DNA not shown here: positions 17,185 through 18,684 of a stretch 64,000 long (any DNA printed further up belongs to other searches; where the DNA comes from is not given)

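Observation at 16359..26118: Tightly coupled 9-gene operon joining a Liv-type ABC importer to MBL, GNAT, Rieske-like and LLM enzymes, with a divergent TetR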

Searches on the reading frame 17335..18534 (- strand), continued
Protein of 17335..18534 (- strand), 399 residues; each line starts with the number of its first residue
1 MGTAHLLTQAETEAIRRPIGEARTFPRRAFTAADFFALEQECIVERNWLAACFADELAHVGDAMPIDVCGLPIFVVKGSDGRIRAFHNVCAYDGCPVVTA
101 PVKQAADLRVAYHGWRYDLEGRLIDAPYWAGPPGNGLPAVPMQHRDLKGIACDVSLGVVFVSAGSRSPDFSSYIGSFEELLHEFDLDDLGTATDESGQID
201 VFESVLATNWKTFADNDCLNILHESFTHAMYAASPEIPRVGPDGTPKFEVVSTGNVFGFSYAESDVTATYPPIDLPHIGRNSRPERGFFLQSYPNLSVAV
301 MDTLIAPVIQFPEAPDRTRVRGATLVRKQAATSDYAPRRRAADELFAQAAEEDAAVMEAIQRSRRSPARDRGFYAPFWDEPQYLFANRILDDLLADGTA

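Call 66: fold_search(model_id=the predicted structure, library=pdb)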
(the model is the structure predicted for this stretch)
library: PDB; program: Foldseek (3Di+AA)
matches with E <= 10: 1227; with E <= 0.001: 176
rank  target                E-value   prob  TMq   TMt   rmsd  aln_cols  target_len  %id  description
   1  3vca                  7.5e-30  1.00  0.76  0.76   6.1       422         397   22  Quaternary Ammonium Oxidative Demethylation: X-ray Crystallographic, Resonance Raman and UV-visible Spectroscopic Analys (released 2012-02-08)
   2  4qur                  7.5e-29  1.00  0.77  0.74   6.2       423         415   22  Crystal Structure of stachydrine demethylase in complex with cyanide, oxygen, and N-methyl proline in a new orientation (released 2015-07-15)
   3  4quq                  1.3e-28  1.00  0.77  0.77   6.1       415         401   23  Crystal structure of stachydrine demethylase in complex with azide (released 2015-07-15)
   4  4qup                  2.5e-28  1.00  0.75  0.72   6.5       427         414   22  Crystal structure of stachydrine demethylase with N-methyl proline from low X-ray dose composite datasets (released 2015-07-15)
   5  3n0q                  1.8e-27  1.00  0.78  0.77   5.2       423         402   22  Crystal structure of a Putative aromatic-ring hydroxylating dioxygenase (TM1040_3219) from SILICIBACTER SP. TM1040 at 1. (released 2010-06-09)
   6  6zgp_G                6.7e-27  1.00  0.74  0.81   4.1       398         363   20  Crystal structure of the quaternary ammonium Rieske monooxygenase CntA in complex with inhibitor MMV12 (MMV020670) (released 2020-11-18)
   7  6y9d_A                1.9e-26  1.00  0.74  0.83   3.6       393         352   20  Crystal structure of the quaternary ammonium Rieske monooxygenase CntA in complex with substrate L-Carnitine (released 2020-11-18)
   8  6zgp_H                2.7e-26  1.00  0.74  0.82   4.0       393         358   20  Crystal structure of the quaternary ammonium Rieske monooxygenase CntA in complex with inhibitor MMV12 (MMV020670) (released 2020-11-18)
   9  6zgp_I                4.4e-26  1.00  0.74  0.82   3.9       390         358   20  Crystal structure of the quaternary ammonium Rieske monooxygenase CntA in complex with inhibitor MMV12 (MMV020670) (released 2020-11-18)
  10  6zgp_K                4.4e-26  1.00  0.71  0.78   4.7       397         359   19  Crystal structure of the quaternary ammonium Rieske monooxygenase CntA in complex with inhibitor MMV12 (MMV020670) (released 2020-11-18)
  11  6y9c                  5.9e-26  1.00  0.73  0.80   4.5       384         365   19  The structure of a quaternary ammonium Rieske monooxygenase reveals insights into carnitine oxidation by gut microbiota  (released 2021-03-31)
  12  6zgp_A                5.9e-26  1.00  0.74  0.82   3.5       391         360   20  Crystal structure of the quaternary ammonium Rieske monooxygenase CntA in complex with inhibitor MMV12 (MMV020670) (released 2020-11-18)
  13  6zgp_C                6.3e-26  1.00  0.72  0.80   3.4       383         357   20  Crystal structure of the quaternary ammonium Rieske monooxygenase CntA in complex with inhibitor MMV12 (MMV020670) (released 2020-11-18)
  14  6zgp_F                7.1e-26  1.00  0.74  0.81   3.8       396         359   20  Crystal structure of the quaternary ammonium Rieske monooxygenase CntA in complex with inhibitor MMV12 (MMV020670) (released 2020-11-18)
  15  6zgp_B                7.5e-26  1.00  0.69  0.77   4.9       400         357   20  Crystal structure of the quaternary ammonium Rieske monooxygenase CntA in complex with inhibitor MMV12 (MMV020670) (released 2020-11-18)
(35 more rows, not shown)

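Call 69: search_protein_families(library=pfam, proteins=[L070:3578-4921:+, L070:6955-7569:+, L070:8668-9900:+, L070:9909-11351:+, L070:1123-3441:-, L024:5579-6580:-, L024:12976-14115:+, L024:15906-17186:+, L024:2538-4913:-, L078:4836-6266:+], max_evalue=0.0001)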
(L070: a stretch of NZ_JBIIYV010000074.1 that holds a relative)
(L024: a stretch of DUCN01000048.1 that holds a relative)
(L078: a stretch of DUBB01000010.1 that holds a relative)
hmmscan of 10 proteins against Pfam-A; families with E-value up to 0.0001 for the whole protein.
L070:3578-4921:+ (447 aa): 3 families
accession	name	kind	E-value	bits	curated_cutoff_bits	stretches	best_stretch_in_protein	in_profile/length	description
PF01593.30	Amino_oxidase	-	2.7e-53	182.3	19.8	1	14-441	1-442/443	Flavin containing amine oxidoreductase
PF13450.12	NAD_binding_8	-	4.5e-09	36.9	21.9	1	9-61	1-53/68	NAD(P)-binding Rossmann-like domain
PF00890.30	FAD_binding_2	-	3.2e-05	23.8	20.4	1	6-43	1-37/414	FAD binding domain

L070:6955-7569:+ (204 aa): 2 families
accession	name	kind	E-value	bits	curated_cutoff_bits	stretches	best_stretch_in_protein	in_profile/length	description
PF00440.29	TetR_N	-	5.8e-10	39.2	24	1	15-57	1-43/47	Bacterial regulatory proteins, tetR family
PF13977.11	TetR_C_6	-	6.3e-05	23.6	27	1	86-179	3-95/115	BetI-type transcriptional repressor, C-terminal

L070:8668-9900:+ (410 aa): 3 families
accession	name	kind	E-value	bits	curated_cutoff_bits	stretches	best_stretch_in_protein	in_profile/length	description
PF01546.33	Peptidase_M20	-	1.5e-25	90.8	24.6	1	80-405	2-205/206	Peptidase family M20/M25/M40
PF07687.19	M20_dimer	-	4.3e-10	39.9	21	1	209-311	2-104/107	Peptidase dimerisation domain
PF04389.22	Peptidase_M28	-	2.1e-06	28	21.3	1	63-140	1-73/193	Peptidase family M28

L070:9909-11351:+ (480 aa): 1 family
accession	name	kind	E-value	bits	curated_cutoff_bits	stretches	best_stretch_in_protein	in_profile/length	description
PF00171.27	Aldedh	-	1.4e-169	565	23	1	20-475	1-461/461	Aldehyde dehydrogenase family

L070:1123-3441:- (772 aa): 2 families
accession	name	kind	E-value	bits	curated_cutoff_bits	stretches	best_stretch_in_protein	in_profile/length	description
PF00593.30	TonB_dep_Rec_b-barrel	-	2.6e-32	113.7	27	1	258-738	20-436/436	TonB dependent receptor-like, beta-barrel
PF07715.20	Plug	-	1.8e-15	57.8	23.9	1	51-158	2-107/107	TonB-dependent Receptor Plug Domain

L024:5579-6580:- (333 aa): 1 family
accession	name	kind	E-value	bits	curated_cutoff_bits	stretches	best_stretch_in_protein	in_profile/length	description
PF07589.16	PEP-CTERM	-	7.3e-05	23.1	20.7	0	303-322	2-21/24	PEP-CTERM motif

L024:12976-14115:+ (379 aa): 0 families

L024:15906-17186:+ (426 aa): 1 family
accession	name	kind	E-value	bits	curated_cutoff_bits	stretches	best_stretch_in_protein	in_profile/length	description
PF00202.27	Aminotran_3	-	5.9e-129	430.7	30.5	1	16-421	3-402/403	Aminotransferase class-III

L024:2538-4913:- (791 aa): 2 families
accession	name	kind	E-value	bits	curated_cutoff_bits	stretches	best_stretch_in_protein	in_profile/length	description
PF00593.30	TonB_dep_Rec_b-barrel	-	3.8e-33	116.4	27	1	280-753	11-435/436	TonB dependent receptor-like, beta-barrel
PF07715.20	Plug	-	2.6e-11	44.4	23.9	1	58-158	6-103/107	TonB-dependent Receptor Plug Domain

L078:4836-6266:+ (476 aa): 1 family
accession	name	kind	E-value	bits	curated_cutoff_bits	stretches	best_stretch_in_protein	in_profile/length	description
PF06500.17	FrsA-like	-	5.9e-39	134.5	22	1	51-313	44-305/414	Esterase FrsA-like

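Call 83: find_encoding_contigs(protein=P0171, flank=8000, max_places=2)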
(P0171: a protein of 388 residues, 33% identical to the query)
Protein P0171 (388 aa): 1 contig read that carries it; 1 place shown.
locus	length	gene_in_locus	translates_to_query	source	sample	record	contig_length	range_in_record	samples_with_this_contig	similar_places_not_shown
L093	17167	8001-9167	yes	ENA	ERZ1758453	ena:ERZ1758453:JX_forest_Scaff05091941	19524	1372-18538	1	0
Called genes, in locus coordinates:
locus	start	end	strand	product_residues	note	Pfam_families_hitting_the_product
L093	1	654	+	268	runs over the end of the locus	PF01790:LGT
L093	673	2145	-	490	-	PF00199:Catalase, PF06628:Catalase-rel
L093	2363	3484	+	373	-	PF02636:Methyltransf_28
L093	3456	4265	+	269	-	PF02578:Cu-oxidase_4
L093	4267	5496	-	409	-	PF00155:Aminotran_1_2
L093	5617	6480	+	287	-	PF01073:3Beta_HSD, PF01370:Epimerase, PF16363:GDP_Man_Dehyd (faint), PF13460:NAD_binding_10 (weak), PF02719:Polysacc_synt_2 (weak), PF07993:NAD_binding_4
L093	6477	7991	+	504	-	PF01979:Amidohydro_1, PF07969:Amidohydro_3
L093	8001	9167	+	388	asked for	PF00355:Rieske, PF00848:Ring_hydroxyl_A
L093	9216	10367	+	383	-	PF01321:Creatinase_N, PF00557:Peptidase_M24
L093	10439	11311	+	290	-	-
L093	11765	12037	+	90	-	-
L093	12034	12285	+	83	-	PF10049:DUF2283 (weak)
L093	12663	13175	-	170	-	PF07310:PAS_5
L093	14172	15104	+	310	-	PF13793:Pribosyltran_N, PF00156:Pribosyltran, PF14572:Pribosyl_synth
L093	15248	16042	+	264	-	-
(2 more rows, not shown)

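Call 84: find_encoding_contigs(protein=P0172, flank=8000, max_places=2)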
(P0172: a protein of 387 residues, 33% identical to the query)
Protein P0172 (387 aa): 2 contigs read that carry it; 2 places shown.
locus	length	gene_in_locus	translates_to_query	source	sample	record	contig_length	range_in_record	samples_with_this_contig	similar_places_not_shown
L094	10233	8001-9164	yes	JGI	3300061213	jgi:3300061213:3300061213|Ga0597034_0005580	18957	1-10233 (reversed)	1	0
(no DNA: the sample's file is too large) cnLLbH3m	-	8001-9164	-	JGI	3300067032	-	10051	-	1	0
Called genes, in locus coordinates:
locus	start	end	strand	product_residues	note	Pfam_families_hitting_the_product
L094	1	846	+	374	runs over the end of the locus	PF02636:Methyltransf_28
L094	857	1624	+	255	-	PF02578:Cu-oxidase_4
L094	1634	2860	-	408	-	PF00155:Aminotran_1_2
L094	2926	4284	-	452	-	PF06057:VirJ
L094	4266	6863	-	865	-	PF03706:LPG_synthase_TM (weak), PF09924:LPG_synthase_C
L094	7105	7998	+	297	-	PF01073:3Beta_HSD, PF01370:Epimerase, PF02719:Polysacc_synt_2 (faint), PF13460:NAD_binding_10, PF16363:GDP_Man_Dehyd (faint), PF07993:NAD_binding_4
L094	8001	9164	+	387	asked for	PF00355:Rieske, PF00848:Ring_hydroxyl_A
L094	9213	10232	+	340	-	?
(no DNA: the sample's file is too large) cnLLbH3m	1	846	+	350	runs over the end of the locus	?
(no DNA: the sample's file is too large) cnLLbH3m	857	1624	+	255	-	PF02578:Cu-oxidase_4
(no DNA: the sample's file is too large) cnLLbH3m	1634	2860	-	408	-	PF00155:Aminotran_1_2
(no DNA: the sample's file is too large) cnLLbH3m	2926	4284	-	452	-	PF06057:VirJ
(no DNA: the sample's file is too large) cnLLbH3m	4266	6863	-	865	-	PF03706:LPG_synthase_TM (weak), PF09924:LPG_synthase_C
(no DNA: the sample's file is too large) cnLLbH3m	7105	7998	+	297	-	PF01073:3Beta_HSD, PF01370:Epimerase, PF02719:Polysacc_synt_2 (faint), PF13460:NAD_binding_10, PF16363:GDP_Man_Dehyd (faint), PF07993:NAD_binding_4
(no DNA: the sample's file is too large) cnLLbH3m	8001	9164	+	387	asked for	PF00355:Rieske, PF00848:Ring_hydroxyl_A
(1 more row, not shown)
